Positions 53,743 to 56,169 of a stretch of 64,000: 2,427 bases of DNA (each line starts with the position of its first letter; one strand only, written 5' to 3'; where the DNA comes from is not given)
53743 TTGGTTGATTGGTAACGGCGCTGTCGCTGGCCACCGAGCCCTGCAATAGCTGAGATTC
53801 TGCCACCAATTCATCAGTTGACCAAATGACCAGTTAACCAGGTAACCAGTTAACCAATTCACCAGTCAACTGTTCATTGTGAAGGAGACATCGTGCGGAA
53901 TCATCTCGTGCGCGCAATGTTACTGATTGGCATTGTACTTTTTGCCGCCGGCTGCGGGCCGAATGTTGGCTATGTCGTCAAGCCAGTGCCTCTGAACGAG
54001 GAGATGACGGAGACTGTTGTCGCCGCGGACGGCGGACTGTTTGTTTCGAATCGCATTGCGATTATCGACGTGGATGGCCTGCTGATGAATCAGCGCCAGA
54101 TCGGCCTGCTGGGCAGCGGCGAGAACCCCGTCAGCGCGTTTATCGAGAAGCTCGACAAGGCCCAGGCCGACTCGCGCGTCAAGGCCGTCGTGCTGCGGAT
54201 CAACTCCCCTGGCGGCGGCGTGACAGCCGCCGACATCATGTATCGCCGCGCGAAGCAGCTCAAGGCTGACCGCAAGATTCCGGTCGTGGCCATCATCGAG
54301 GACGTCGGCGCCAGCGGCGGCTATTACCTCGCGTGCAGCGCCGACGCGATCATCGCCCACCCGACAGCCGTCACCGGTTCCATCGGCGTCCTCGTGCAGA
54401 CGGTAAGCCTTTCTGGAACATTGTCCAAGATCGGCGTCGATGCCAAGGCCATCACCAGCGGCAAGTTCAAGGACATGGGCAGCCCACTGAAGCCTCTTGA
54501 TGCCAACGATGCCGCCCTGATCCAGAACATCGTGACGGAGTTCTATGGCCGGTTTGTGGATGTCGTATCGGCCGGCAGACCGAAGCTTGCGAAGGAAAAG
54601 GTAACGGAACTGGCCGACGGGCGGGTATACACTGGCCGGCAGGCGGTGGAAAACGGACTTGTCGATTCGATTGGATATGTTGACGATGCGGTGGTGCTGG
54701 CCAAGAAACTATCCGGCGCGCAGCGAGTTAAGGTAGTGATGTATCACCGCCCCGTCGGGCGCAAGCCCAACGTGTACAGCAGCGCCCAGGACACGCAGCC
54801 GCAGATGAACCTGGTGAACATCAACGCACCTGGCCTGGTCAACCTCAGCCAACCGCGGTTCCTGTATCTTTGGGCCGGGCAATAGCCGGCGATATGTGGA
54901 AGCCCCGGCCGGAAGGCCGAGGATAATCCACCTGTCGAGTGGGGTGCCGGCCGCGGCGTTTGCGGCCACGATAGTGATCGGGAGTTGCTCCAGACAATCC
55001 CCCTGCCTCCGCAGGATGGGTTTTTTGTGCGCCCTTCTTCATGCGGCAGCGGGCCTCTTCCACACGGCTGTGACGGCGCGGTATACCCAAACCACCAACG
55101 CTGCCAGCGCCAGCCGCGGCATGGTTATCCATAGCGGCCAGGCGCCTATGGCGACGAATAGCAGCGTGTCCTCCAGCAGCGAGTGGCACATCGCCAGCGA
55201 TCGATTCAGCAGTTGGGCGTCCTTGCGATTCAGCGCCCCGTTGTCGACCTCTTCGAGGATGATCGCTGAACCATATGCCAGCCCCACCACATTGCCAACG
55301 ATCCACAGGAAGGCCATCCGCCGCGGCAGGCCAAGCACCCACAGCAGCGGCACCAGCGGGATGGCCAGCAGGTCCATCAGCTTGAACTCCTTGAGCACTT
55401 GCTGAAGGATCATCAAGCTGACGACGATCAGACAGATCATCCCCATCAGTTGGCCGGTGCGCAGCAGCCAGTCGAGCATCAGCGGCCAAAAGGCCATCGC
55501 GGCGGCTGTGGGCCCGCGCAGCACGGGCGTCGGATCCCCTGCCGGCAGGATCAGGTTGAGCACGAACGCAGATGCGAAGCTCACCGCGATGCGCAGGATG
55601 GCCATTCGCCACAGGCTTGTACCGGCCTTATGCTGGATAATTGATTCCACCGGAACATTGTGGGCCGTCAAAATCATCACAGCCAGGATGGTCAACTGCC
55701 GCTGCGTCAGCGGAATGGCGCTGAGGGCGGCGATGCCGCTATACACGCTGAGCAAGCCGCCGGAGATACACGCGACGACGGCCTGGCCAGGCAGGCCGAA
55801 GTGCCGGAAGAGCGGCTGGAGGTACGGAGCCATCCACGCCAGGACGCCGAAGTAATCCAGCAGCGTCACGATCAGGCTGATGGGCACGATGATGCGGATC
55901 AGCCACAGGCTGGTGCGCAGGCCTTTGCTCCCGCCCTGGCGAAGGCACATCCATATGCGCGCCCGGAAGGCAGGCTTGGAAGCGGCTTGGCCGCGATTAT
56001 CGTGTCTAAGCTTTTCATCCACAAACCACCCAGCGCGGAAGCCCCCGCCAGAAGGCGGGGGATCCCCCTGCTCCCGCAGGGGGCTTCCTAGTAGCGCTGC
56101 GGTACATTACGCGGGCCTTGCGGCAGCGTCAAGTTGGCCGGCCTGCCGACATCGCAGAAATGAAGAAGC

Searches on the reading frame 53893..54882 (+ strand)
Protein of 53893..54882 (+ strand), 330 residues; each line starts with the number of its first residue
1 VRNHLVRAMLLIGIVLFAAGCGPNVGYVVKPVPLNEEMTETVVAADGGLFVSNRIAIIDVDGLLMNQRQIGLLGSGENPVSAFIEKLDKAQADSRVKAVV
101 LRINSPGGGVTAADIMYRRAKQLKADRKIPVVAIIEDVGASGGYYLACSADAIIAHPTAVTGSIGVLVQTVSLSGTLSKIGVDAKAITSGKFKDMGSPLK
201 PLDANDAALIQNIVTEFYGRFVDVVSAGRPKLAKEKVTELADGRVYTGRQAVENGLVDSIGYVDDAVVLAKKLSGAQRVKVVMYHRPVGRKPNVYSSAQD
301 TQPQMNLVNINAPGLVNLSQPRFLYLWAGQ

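Call 85: search_protein_families(library=pfam, proteins=[window:53893-54882:+], max_evalue=0.001)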
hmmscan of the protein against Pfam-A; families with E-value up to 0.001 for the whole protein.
window:53893-54882:+ (330 aa): 4 families
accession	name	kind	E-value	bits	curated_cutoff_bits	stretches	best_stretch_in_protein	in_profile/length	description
PF01343.23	Peptidase_S49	-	4.9e-46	156.9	24.9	1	126-275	4-152/154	Peptidase family S49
PF25145.1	NfeD1b_N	-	4.8e-11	43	40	1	77-168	12-99/189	NfeD1b, N-terminal domain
PF00574.28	CLP_protease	-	5e-06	26.9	20.2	1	58-151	7-97/182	Clp protease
PF01972.22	SDH_protease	-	0.00032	20.3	31.3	1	92-165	87-156/286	ClpP-like SDH-type serine proteinase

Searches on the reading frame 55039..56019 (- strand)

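Call 85: search_protein_families(library=pfam, proteins=[window:55039-56019:-], max_evalue=0.001)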
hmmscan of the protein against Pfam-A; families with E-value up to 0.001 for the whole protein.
window:55039-56019:- (326 aa): 1 family
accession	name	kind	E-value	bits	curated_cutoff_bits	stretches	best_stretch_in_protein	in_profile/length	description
PF07670.19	Gate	-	1.2e-16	61.5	29.6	1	38-127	2-93/104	Nucleoside recognition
